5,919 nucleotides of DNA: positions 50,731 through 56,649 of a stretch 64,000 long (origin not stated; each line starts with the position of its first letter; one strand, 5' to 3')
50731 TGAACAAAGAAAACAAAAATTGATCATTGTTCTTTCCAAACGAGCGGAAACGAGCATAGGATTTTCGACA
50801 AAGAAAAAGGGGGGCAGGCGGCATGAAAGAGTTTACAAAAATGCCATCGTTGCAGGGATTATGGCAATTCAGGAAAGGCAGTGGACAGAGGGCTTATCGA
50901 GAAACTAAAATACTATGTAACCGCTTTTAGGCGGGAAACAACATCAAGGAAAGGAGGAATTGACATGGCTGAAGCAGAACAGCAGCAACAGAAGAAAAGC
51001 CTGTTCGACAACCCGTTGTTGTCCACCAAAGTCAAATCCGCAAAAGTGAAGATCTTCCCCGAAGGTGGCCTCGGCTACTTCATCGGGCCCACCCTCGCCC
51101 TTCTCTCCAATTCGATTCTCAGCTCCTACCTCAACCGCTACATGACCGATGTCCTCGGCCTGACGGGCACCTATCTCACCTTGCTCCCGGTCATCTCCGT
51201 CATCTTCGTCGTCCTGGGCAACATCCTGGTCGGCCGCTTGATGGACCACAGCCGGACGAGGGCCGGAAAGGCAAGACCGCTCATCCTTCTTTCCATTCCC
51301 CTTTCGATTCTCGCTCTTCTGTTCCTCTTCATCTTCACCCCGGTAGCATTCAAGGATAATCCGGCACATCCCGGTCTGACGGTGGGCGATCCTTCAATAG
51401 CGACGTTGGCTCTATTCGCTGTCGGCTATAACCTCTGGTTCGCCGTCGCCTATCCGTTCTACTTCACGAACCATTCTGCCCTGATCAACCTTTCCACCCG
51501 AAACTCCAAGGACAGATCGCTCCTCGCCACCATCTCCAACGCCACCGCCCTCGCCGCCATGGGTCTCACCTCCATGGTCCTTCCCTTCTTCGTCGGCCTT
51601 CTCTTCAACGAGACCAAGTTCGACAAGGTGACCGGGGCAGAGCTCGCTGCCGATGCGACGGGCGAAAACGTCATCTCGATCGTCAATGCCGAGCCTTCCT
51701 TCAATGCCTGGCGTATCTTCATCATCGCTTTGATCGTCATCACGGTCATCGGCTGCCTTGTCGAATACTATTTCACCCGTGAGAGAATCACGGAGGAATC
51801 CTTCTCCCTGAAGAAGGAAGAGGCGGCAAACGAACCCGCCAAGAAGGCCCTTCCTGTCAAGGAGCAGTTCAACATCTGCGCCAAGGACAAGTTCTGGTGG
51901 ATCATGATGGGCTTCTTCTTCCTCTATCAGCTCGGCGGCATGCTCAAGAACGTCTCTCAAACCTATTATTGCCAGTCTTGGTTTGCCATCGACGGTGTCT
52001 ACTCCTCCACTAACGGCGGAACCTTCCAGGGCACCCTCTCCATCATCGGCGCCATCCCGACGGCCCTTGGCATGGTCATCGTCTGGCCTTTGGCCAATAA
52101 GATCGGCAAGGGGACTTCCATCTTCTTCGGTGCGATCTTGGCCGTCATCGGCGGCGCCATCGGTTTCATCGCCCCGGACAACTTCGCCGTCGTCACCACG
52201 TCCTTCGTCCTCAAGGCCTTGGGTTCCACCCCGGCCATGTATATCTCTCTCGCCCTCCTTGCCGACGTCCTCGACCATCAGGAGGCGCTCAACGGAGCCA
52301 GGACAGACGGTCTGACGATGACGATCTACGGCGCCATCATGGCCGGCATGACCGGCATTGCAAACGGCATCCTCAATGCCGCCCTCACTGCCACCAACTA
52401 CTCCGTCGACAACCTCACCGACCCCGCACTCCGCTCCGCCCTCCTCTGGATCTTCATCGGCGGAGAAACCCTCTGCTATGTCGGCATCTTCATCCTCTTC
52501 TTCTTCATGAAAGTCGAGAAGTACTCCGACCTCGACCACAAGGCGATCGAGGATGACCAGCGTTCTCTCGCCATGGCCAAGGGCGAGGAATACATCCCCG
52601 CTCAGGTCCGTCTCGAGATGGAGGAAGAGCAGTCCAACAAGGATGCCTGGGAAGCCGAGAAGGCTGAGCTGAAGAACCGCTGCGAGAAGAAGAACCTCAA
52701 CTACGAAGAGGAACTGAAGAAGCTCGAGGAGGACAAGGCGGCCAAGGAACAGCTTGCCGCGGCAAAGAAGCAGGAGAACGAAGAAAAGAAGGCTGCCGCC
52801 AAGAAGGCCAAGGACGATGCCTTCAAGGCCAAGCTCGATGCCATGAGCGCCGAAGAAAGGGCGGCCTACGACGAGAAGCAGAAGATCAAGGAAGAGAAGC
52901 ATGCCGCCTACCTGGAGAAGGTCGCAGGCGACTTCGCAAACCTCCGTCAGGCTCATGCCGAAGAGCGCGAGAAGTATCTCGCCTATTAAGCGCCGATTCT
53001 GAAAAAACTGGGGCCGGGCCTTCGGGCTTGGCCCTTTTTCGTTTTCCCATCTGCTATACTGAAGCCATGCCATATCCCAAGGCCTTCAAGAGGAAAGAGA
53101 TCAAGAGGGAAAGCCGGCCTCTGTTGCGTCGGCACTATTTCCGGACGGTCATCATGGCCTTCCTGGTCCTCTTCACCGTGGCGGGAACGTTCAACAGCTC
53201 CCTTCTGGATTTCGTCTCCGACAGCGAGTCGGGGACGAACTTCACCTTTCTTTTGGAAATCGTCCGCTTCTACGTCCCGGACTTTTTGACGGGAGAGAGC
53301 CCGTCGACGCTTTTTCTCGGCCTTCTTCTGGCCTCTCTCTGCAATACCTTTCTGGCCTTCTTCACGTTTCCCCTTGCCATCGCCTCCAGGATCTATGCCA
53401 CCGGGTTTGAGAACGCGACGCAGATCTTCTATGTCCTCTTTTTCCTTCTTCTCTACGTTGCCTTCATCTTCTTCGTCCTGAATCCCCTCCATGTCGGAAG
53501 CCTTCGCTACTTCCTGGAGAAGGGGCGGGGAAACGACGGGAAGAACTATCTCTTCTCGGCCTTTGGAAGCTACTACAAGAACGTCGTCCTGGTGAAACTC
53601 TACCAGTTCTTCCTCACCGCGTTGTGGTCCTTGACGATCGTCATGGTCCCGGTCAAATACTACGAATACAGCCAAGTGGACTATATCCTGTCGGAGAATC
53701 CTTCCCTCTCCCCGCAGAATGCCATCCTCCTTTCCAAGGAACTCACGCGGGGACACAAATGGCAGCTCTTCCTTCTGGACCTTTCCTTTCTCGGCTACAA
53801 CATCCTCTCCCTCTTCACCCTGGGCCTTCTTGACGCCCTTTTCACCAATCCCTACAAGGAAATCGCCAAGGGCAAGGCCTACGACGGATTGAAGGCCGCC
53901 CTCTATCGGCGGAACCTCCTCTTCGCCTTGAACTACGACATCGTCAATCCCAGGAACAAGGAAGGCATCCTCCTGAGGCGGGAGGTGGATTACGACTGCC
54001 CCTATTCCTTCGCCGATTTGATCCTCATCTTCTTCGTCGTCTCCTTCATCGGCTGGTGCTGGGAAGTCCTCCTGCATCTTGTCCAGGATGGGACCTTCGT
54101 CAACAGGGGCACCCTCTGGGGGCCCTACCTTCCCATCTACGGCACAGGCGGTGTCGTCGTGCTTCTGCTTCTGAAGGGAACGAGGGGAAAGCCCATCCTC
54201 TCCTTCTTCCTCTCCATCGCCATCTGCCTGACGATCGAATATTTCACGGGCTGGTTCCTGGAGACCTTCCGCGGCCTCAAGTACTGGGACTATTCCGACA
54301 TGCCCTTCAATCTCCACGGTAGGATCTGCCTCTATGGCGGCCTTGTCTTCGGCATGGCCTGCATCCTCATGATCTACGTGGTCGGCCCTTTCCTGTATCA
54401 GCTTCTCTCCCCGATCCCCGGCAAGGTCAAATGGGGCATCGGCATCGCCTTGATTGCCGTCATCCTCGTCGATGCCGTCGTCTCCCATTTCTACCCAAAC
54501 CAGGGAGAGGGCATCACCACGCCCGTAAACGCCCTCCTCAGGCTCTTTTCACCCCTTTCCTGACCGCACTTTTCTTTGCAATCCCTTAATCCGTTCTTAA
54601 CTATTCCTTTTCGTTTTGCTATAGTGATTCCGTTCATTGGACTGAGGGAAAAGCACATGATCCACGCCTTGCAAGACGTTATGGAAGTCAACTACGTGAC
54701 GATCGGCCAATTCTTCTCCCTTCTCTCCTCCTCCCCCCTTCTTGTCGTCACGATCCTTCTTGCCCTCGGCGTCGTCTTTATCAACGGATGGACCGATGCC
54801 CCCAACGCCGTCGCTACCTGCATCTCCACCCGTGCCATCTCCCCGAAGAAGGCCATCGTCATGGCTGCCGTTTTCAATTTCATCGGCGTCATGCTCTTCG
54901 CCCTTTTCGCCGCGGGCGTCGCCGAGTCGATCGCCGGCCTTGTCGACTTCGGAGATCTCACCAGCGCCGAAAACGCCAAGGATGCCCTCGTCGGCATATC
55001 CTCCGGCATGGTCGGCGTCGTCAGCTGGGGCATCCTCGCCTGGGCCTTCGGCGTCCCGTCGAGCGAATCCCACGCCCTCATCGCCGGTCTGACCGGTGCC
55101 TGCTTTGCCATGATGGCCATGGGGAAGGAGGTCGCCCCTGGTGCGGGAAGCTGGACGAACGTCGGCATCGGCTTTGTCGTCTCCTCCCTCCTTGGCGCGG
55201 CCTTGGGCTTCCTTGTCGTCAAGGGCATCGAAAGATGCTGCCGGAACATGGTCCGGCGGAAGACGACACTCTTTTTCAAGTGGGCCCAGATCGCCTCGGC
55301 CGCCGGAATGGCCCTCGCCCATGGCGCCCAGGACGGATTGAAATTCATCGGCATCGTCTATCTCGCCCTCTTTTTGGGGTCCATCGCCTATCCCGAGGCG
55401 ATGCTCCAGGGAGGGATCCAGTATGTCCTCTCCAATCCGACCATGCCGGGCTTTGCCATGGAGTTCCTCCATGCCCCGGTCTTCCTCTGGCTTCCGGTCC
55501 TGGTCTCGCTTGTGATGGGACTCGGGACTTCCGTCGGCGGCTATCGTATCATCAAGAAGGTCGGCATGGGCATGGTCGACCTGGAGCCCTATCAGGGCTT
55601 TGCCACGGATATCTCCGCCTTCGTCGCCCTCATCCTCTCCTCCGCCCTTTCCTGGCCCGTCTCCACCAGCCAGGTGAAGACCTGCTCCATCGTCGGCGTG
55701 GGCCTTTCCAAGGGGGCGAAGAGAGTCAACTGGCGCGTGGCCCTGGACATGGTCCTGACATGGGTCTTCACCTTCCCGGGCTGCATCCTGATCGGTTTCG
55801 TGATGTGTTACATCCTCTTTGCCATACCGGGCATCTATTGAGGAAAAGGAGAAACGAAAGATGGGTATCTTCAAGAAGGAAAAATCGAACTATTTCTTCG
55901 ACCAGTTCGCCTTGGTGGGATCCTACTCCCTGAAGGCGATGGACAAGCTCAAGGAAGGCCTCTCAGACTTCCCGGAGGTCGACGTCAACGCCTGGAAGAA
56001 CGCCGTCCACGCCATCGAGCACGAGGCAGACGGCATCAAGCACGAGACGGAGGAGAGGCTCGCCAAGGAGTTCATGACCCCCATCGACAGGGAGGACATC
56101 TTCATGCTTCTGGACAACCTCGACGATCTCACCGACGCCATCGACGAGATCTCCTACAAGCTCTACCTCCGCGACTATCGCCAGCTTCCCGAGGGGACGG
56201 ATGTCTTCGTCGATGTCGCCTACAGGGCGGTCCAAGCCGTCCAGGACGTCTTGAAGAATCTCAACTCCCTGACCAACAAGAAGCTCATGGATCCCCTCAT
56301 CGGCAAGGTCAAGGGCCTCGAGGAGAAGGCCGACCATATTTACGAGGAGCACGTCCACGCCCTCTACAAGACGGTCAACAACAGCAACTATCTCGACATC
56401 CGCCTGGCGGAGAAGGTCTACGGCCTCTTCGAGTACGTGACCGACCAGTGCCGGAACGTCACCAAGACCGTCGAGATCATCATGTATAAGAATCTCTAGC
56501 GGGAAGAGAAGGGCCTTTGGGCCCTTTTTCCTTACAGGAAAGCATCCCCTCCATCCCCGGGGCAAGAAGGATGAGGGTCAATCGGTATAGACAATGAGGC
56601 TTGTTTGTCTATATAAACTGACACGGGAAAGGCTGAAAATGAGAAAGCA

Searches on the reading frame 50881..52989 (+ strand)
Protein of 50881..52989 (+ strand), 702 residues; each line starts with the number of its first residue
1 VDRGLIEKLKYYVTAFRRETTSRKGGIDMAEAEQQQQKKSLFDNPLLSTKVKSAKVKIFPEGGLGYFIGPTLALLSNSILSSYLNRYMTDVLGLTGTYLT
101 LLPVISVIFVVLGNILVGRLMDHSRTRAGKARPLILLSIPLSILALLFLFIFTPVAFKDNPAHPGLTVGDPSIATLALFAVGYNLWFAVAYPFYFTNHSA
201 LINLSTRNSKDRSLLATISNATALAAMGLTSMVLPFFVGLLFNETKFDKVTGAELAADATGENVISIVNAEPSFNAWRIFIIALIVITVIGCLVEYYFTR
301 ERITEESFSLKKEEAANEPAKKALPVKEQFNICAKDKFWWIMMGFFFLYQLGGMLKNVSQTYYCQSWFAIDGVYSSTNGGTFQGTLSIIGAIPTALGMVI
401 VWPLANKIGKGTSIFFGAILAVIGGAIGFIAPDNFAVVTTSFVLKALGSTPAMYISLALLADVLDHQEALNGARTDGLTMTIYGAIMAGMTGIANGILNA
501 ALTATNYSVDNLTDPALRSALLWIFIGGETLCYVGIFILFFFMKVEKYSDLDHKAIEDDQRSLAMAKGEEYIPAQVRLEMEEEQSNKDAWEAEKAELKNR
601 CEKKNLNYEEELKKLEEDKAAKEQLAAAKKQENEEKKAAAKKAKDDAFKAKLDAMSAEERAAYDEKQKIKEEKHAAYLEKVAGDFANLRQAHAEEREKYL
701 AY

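Call 39: search_protein_families(library=pfam, proteins=[window:50881-52989:+], max_evalue=0.001)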
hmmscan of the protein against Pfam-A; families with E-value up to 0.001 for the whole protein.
window:50881-52989:+ (702 aa): 2 families
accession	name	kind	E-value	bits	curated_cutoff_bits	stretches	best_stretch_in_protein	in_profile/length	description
PF13347.12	MFS_2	-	2.1e-52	178.6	27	1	66-546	2-426/427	MFS/sugar transport protein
PF07690.21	MFS_1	-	4.8e-13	49.2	33.4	2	67-473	2-334/347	Major Facilitator Superfamily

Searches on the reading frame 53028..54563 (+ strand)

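Call 39: search_protein_families(library=pfam, proteins=[window:53028-54563:+], max_evalue=0.001)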
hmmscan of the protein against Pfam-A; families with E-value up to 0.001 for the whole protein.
window:53028-54563:+ (511 aa): 2 families
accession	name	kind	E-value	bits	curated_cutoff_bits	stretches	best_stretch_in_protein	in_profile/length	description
PF06541.16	ABC_trans_CmpB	-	8.4e-46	156.3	25.9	1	333-486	1-150/151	Putative ABC-transporter type IV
PF06161.16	DUF975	-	4.1e-24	86.2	34.8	1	21-289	3-240/243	Protein of unknown function (DUF975)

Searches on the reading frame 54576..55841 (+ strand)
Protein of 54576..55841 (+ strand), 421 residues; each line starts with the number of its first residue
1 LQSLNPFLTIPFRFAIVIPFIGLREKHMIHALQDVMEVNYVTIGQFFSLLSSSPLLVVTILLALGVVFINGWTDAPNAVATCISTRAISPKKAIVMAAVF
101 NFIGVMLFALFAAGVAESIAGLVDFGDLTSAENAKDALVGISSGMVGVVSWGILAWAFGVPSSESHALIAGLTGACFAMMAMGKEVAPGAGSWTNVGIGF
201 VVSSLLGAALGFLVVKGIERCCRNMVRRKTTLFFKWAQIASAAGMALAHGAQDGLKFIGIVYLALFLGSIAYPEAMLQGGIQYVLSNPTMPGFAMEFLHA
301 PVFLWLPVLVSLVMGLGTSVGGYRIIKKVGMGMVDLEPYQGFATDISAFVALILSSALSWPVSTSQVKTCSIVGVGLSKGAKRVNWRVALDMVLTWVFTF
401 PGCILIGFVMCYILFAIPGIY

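Call 40: search_protein_families(library=pfam, proteins=[window:54576-55841:+], max_evalue=0.001)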
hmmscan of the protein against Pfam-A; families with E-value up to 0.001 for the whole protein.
window:54576-55841:+ (421 aa): 1 family
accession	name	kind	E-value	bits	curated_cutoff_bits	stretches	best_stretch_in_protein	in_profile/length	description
PF01384.25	PHO4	-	2.4e-68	231.1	33.7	1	70-407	1-350/350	Phosphate transporter family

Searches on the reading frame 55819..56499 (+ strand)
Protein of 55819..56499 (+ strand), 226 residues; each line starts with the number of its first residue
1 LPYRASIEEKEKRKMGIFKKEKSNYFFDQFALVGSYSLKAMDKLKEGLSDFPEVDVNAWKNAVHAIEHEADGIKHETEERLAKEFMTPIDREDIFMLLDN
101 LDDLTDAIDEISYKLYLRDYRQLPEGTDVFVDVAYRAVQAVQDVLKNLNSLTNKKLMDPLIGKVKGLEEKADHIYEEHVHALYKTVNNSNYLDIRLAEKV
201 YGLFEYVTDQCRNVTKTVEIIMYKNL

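Call 40: search_protein_families(library=pfam, proteins=[window:55819-56499:+], max_evalue=0.001)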
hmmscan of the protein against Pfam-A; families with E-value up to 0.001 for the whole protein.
window:55819-56499:+ (226 aa): 1 family
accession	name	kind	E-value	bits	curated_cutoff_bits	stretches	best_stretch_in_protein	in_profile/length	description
PF01865.21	PhoU_div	-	4.3e-31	108.4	24.4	1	15-223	2-213/214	Protein of unknown function DUF47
